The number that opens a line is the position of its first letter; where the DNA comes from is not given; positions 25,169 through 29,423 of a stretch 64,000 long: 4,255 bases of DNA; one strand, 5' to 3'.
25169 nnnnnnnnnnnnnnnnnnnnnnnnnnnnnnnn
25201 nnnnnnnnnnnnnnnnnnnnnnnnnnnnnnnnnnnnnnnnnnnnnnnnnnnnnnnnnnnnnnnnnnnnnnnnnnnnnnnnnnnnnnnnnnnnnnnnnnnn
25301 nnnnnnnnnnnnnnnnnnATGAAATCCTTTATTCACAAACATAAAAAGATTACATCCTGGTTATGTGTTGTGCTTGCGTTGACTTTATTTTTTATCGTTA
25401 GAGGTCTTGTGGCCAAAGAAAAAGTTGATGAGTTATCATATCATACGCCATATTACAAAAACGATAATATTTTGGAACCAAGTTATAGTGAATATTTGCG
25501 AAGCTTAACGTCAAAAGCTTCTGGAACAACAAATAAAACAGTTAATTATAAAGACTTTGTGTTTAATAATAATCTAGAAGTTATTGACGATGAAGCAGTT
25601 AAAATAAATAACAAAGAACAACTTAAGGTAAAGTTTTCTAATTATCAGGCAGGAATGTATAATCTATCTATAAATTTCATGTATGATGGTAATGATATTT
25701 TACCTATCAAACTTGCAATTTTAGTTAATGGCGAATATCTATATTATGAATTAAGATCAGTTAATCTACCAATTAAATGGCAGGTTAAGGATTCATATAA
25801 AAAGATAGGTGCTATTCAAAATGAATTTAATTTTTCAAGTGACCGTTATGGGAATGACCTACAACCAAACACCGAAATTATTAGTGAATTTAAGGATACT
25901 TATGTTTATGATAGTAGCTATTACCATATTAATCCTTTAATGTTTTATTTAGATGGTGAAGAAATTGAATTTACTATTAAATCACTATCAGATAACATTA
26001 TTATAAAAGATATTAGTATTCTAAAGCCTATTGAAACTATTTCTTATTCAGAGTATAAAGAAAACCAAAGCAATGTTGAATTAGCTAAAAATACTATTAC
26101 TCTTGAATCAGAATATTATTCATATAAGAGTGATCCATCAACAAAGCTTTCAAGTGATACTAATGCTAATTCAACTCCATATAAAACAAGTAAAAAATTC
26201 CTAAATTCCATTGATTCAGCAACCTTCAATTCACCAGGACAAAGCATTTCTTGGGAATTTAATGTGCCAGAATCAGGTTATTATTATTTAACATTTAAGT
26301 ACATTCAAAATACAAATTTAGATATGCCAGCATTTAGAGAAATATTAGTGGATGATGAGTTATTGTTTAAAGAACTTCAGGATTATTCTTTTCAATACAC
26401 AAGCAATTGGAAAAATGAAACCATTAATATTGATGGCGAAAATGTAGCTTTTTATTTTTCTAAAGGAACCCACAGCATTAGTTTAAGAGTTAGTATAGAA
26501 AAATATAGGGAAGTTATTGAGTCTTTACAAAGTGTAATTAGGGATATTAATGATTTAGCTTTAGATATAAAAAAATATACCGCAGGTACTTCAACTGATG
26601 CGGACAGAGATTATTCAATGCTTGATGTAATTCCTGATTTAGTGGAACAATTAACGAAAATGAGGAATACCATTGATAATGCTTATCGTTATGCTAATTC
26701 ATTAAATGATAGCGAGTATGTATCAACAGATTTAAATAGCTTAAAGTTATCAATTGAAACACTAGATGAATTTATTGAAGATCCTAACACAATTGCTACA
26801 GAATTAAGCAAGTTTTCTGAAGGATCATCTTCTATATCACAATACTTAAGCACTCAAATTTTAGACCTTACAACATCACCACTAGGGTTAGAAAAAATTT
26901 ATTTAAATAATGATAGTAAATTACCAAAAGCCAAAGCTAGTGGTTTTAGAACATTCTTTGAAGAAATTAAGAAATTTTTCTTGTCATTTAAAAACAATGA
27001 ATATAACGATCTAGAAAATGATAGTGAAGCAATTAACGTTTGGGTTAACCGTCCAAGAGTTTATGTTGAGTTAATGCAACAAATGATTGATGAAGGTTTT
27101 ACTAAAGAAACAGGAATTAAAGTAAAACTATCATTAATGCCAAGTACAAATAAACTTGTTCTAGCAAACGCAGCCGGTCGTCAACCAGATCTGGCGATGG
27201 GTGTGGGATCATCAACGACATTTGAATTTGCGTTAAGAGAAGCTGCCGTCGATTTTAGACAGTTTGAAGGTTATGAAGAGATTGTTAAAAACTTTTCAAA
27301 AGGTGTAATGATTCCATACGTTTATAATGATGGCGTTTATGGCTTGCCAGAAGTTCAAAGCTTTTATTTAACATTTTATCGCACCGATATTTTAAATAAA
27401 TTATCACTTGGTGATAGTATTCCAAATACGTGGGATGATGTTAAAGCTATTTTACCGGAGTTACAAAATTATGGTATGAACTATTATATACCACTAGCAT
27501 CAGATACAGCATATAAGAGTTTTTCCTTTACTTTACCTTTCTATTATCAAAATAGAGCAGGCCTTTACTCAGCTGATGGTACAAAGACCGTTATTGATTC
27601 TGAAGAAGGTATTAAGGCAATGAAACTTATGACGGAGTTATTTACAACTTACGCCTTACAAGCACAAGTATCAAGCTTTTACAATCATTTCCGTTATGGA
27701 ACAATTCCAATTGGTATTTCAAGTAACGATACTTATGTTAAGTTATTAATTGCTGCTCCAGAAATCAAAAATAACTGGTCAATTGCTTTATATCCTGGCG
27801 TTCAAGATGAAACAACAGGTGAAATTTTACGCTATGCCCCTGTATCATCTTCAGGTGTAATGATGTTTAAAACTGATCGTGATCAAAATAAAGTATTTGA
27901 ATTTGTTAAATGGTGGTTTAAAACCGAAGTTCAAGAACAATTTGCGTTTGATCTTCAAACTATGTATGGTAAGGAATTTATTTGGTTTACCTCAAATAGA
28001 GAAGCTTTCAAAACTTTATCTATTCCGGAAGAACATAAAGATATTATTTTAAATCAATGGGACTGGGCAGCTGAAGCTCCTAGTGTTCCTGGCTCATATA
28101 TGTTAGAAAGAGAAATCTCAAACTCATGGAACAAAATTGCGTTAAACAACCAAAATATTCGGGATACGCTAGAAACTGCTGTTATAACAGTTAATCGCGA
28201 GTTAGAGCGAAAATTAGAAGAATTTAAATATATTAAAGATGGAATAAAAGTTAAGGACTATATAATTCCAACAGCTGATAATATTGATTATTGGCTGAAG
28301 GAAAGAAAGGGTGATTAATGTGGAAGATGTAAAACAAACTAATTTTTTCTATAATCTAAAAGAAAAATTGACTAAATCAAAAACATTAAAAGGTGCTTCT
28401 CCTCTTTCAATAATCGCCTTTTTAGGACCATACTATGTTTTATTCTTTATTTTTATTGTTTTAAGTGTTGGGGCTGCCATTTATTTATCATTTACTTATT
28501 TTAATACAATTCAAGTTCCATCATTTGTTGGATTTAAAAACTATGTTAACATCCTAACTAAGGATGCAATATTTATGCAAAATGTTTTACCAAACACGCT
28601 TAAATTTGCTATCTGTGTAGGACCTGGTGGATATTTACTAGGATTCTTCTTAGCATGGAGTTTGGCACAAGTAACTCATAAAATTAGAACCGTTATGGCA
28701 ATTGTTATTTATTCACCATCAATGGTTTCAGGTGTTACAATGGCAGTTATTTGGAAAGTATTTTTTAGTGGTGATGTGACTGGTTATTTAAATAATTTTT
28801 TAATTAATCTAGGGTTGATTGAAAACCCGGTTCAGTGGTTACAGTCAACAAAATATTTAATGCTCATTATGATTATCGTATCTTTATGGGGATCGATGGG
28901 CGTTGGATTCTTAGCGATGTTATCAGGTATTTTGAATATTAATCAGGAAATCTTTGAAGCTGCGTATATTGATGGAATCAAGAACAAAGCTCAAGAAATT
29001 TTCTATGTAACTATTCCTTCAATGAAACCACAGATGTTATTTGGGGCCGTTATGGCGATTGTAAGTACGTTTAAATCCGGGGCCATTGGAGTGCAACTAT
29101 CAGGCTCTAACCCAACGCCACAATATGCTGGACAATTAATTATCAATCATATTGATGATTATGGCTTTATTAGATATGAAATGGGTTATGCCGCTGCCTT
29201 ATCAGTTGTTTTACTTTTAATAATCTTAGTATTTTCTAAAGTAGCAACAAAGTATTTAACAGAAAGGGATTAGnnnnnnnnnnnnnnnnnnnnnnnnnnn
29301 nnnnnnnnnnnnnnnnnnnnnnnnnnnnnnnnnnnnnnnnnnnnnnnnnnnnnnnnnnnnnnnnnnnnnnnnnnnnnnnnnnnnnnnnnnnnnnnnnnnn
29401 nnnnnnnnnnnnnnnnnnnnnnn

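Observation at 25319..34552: Conserved-looking five-gene module: giant anchored binding protein, two permeases, NHL/Yip1 membrane protein and an 800-aa unknown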

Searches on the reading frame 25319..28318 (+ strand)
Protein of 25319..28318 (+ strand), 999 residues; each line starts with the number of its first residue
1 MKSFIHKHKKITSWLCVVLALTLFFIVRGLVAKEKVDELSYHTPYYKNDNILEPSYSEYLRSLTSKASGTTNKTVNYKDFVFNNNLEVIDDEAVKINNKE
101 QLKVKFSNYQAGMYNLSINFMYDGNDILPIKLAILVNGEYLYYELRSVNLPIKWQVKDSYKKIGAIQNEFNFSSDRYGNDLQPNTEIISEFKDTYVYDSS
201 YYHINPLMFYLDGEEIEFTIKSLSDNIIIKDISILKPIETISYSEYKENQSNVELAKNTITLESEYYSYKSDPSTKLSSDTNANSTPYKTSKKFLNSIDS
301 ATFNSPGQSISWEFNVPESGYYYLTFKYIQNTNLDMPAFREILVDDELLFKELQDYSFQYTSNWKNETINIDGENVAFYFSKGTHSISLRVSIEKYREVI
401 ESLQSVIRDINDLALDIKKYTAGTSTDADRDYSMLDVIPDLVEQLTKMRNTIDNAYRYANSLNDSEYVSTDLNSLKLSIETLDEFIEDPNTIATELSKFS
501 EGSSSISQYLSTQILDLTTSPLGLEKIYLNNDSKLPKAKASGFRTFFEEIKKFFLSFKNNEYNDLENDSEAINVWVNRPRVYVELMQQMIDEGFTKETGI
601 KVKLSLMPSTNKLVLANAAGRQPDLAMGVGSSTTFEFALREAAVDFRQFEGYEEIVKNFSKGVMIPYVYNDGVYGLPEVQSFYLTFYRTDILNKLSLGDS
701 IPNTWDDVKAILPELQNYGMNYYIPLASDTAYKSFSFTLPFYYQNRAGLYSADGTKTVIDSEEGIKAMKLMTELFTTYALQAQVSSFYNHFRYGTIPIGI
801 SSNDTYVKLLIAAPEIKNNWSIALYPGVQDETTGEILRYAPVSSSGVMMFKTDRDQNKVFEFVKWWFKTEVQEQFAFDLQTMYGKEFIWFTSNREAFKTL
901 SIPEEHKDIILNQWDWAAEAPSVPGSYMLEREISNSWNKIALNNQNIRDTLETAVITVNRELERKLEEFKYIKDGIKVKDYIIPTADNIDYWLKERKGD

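Call 4: search_protein_families(library=pfam, proteins=[window:25319-28318:+], max_evalue=0.01)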
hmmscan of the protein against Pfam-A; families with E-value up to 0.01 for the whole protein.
window:25319-28318:+ (999 aa): 2 families
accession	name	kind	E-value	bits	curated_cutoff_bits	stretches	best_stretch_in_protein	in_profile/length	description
PF01547.30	SBP_bac_1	-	3.9e-18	66.9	26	1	585-873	9-307/307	Bacterial extracellular solute-binding protein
PF13416.11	SBP_bac_8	-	1.3e-17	64.9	27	1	594-876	6-253/279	Bacterial extracellular solute-binding protein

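Call 7: search_protein_families(library=ncbifam, proteins=[window:25319-28318:+], max_evalue=0.001)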
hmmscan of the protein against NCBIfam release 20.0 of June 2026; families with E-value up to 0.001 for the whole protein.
window:25319-28318:+ (999 aa): 0 families

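Call 36: find_homologous_proteins(query=window:25319-28318:+, max_evalue=0.00001)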
Query window:25319-28318:+ (999 aa): 33 proteins with E <= 0.00001 among 8000 candidates.
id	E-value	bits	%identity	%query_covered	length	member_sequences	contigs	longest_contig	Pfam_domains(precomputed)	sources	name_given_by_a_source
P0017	0.0e+0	2235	100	100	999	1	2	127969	PF13416.12,PF01547.31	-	-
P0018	5.0e-256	871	42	100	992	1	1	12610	PF13416.12,PF01547.31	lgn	-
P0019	1.3e-222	760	41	90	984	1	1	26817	PF13416.12,PF01547.31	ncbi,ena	-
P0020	6.9e-179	615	38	88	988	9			PF13416.12,PF01547.31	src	-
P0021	1.3e-177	611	35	95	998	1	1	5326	PF13416.12,PF01547.31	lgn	-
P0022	7.7e-177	609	36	88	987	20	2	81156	PF13416.12,PF01547.31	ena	-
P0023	1.3e-176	608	36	91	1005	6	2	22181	PF13416.12,PF01547.31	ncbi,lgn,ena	-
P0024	1.6e-175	604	36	88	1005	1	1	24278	PF13416.12,PF17829.8,PF01547.31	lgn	-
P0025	3.2e-175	603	35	91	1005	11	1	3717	PF13416.12,PF01547.31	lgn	-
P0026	1.2e-174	601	36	88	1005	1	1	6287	PF13416.12,PF17829.8,PF01547.31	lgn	-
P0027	2.9e-174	600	36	88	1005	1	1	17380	PF13416.12,PF17829.8,PF01547.31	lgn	-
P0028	1.8e-173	598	35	95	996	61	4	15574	PF13416.12,PF01547.31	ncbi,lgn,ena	-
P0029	2.6e-173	597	36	91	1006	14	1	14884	PF13416.12,PF01547.31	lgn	-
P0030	2.8e-173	597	37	88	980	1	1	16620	PF13416.12,PF01547.31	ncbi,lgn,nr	ncbi:MAG: extracellular solute-binding protein [Candidatus Izimaplasma sp.]|nr:extracellular solute-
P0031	7.9e-173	595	34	96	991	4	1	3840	PF13416.12,PF01547.31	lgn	-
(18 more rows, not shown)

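Call 60: predict_structure(alignment_id=A3)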
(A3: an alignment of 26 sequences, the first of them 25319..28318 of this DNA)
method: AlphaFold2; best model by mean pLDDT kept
length: 999 residues; sequences in the alignment: 26
mean_pLDDT: 85.3   pTM: 0.80
mean pLDDT of the five models: 85.3, 84.8, 82.6, 82.5, 81.2
residues with pLDDT >= 90: 465; 70-90: 446; 50-70: 43; < 50: 45
segments of 3 or more residues with pLDDT < 50: 1-3, 28-51, 161-168, 560-567
pLDDT, mean of each block of 10 residues (from residue 1): 57 80 60 35 31 78 83 92 79 87 91 94 84 91 88 79 47 75 86 89 90 91 89 92 87 80 92 89 82 89 92 92 94 87 93 93 92 90 95 91 87 78 61 82 93 91 75 89 92 82 80 88 94 80 83 71 52 91 90 91 86 85 92 90 93 92 90 92 92 81 93 83 86 87 92 90 96 90 85 87 91 78 94 91 90 91 96 92 85 92 89 91 89 94 92 96 92 86 87 75
secondary structure, 60 per line:
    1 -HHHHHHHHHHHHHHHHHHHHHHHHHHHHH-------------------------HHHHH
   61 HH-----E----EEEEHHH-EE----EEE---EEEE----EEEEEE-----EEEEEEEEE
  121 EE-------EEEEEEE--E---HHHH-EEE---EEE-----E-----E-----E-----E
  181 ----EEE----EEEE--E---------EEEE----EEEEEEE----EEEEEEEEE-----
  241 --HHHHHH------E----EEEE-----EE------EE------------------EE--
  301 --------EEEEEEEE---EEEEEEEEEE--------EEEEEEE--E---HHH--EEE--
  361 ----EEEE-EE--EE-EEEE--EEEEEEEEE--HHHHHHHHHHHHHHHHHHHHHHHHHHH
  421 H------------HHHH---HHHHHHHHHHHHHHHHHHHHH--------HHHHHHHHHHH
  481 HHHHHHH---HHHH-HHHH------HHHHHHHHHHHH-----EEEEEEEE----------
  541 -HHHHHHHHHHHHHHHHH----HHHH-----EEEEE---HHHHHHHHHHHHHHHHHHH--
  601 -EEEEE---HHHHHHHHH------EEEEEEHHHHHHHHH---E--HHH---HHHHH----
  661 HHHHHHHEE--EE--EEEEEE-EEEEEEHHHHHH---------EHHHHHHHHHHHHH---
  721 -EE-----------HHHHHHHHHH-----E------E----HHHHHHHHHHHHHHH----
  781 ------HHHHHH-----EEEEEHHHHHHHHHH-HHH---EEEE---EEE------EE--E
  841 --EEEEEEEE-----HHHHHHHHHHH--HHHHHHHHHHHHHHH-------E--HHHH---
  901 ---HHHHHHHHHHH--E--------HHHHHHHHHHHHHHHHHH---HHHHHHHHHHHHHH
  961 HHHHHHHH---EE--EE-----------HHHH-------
elements in order (helices of 4 or more, strands of 3 or more residues): H2-30 H56-62 E73-76 E87-89 E93-96 E101-106 E112-122 E130-136 H143-146 E148-150 E154-156 E185-187 E192-195 E208-211 E216-222 E227-235 H243-248 E260-263 E309-316 E320-329 E338-344 E356-358 E365-368 E377-380 E383-391 H394-421 H434-437 H441-461 H470-487 H491-494 H496-499 H506-517 E523-530 H542-558 H563-566 E572-576 H580-598 E602-606 H610-618 E625-630 H631-639 H652-656 H661-667 E676-681 E683-688 H689-694 H705-717 H735-744 H762-776 H787-792 E798-802 H803-812 E820-823 E827-829 E843-850 H856-866 H869-883 H894-897 H904-914 H926-943 H947-968 H989-992

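Call 62: fold_search(model_id=the predicted structure, library=pdb)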
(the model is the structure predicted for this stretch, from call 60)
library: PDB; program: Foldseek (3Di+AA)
matches with E <= 10: 1491; with E <= 0.001: 1020
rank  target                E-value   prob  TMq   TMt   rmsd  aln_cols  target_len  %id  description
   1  5ci5_B                5.0e-18  1.00  0.31  0.69   5.8       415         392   20  Crystal Structure of an ABC transporter Solute Binding Protein from Thermotoga Lettingae TMO (Tlet_1705, TARGET EFI-51 (released 2015-07-22)
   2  9xf5_A                9.3e-18  1.00  0.32  0.76   4.6       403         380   17  Cycloisomaltooligosaccharide binding protein in complex with cycloisomaltooctaose (released 2026-03-25)
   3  5ysb_A                1.3e-17  1.00  0.34  0.83   3.3       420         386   20  Crystal structure of beta-1,2-glucooligosaccharide binding protein in ligand-free form (released 2018-05-02)
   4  5ci5_A                2.6e-17  1.00  0.32  0.72   5.3       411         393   18  Crystal Structure of an ABC transporter Solute Binding Protein from Thermotoga Lettingae TMO (Tlet_1705, TARGET EFI-51 (released 2015-07-22)
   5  9xfu_A                2.7e-17  1.00  0.33  0.76   4.7       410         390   17  Cycloisomaltooligosaccharide binding protein in complex with isomaltoheptaose (released 2026-03-25)
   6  5ysb_B                3.5e-17  1.00  0.34  0.83   3.4       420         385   21  Crystal structure of beta-1,2-glucooligosaccharide binding protein in ligand-free form (released 2018-05-02)
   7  5yse_A                9.6e-17  1.00  0.33  0.76   4.8       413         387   20  Crystal structure of beta-1,2-glucooligosaccharide binding protein in complex with sophorotetraose (released 2018-05-02)
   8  5ysf_A                1.2e-16  1.00  0.33  0.76   4.7       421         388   20  Crystal structure of beta-1,2-glucooligosaccharide binding protein in complex with sophoropentaose (released 2018-05-02)
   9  6k7e                  1.6e-16  1.00  0.34  0.66   3.1       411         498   13  Crystal structure of MBPapo-Tim21 fusion protein with a 17-residue helical linker (released 2019-09-18)
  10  8zhs_A                2.2e-16  1.00  0.33  0.62   6.1       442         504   13  Structure of Mbp-Bte1 fusion protein (released 2025-02-12)
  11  3uor_B                2.5e-16  1.00  0.35  0.82   3.4       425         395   18  The structure of the sugar-binding protein MalE from the phytopathogen Xanthomonas citri (released 2011-12-14)
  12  8dei_A                2.8e-16  1.00  0.33  0.67   4.5       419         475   14  Structure of the Cac1 KER domain (released 2023-07-05)
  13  3uor_A                2.9e-16  1.00  0.35  0.83   3.4       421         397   18  The structure of the sugar-binding protein MalE from the phytopathogen Xanthomonas citri (released 2011-12-14)
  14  3wai                  3.2e-16  1.00  0.33  0.46   4.3       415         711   14  Crystal structure of the C-terminal globular domain of oligosaccharyltransferase (AfAglB-L, O29867_ARCFU) from Archaeogl (released 2013-07-17)
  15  6aeo_A                3.7e-16  1.00  0.34  0.61   5.2       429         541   13  TssL periplasmic domain (released 2019-06-12)
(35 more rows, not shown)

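Call 63: search_protein_families(library=pfam, alignment_id=A3, max_evalue=0.05)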
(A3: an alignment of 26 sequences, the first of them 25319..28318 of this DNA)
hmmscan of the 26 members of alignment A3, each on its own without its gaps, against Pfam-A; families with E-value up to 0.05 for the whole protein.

A. member 1, window:25319-28318:+ (999 aa): 2 families
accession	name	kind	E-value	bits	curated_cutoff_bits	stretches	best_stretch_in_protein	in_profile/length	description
PF01547.30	SBP_bac_1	-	3.9e-18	66.9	26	1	585-873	9-307/307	Bacterial extracellular solute-binding protein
PF13416.11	SBP_bac_8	-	1.3e-17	64.9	27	1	594-876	6-253/279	Bacterial extracellular solute-binding protein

B. families by the number of members that match (of 26 scanned): 13 families
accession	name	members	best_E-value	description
PF13416.11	SBP_bac_8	25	8.5e-24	Bacterial extracellular solute-binding protein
PF01547.30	SBP_bac_1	24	6.2e-27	Bacterial extracellular solute-binding protein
PF16990.11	CBM_35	10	2.1e-07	Carbohydrate binding module (family 35)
PF25275.1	Golvesin_C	8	2.8e-05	Golvesin C-terminal domain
PF17829.7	GH115_C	6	7.1e-07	Glycosyl hydrolase family 115 C-terminal domain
PF04151.21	PPC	3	0.0047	Bacterial pre-peptidase C-terminal domain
PF18573.7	BclA_C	1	0.00026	BclA C-terminal domain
PF05377.16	FlaC_arch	1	0.0089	Flagella accessory protein C (FlaC)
PF09394.16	Inhibitor_I42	1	0.011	Chagasin family peptidase inhibitor I42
PF16832.10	EKLF_TAD1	1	0.02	Erythroid krueppel-like transcription factor, transactivation 1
PF01242.24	PTPS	1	0.031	6-pyruvoyl tetrahydropterin synthase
PF12987.12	DUF3871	1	0.042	Domain of unknown function, B. Theta Gene description (DUF3871)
PF00730.31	HhH-GPD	1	0.05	HhH-GPD superfamily base excision DNA repair protein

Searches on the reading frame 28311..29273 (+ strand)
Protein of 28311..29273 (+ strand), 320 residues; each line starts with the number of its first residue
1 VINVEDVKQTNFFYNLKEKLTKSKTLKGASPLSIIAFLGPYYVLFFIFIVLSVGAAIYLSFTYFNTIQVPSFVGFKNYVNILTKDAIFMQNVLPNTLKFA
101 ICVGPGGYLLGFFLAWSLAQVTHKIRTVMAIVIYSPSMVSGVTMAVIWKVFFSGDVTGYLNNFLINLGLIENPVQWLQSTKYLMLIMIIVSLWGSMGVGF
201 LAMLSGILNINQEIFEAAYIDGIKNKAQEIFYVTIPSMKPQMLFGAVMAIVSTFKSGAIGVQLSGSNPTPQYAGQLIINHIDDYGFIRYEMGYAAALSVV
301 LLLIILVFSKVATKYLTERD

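Call 4: search_protein_families(library=pfam, proteins=[window:28311-29273:+], max_evalue=0.01)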
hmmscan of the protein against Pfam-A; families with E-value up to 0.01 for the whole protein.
window:28311-29273:+ (320 aa): 1 family
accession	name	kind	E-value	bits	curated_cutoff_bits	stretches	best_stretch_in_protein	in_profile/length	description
PF00528.27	BPD_transp_1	-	9.4e-14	52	26.4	1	107-308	1-171/184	Binding-protein-dependent transport system inner membrane component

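Call 7: search_protein_families(library=ncbifam, proteins=[window:28311-29273:+], max_evalue=0.001)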
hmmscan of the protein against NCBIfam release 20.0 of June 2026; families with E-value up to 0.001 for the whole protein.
window:28311-29273:+ (320 aa): 4 families
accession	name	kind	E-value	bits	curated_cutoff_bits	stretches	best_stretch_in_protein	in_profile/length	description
NF040931.1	ABC_arch_GlcT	equivalog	3.5e-19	69.5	360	1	44-306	7-261/278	glucose ABC transporter permease GlcT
NF007852.0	PRK10561.1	equivalog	7.3e-19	68.7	335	1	38-316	18-288/295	sn-glycerol-3-phosphate ABC transporter permease UgpA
NF007044.0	PRK09497.1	equivalog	1.2e-12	47.9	348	1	41-308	18-271/285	spermidine/putrescine ABC transporter permease PotB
NF007963.0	PRK10683.1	equivalog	7.5e-11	42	489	1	34-307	41-300/317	putrescine ABC transporter permease PotH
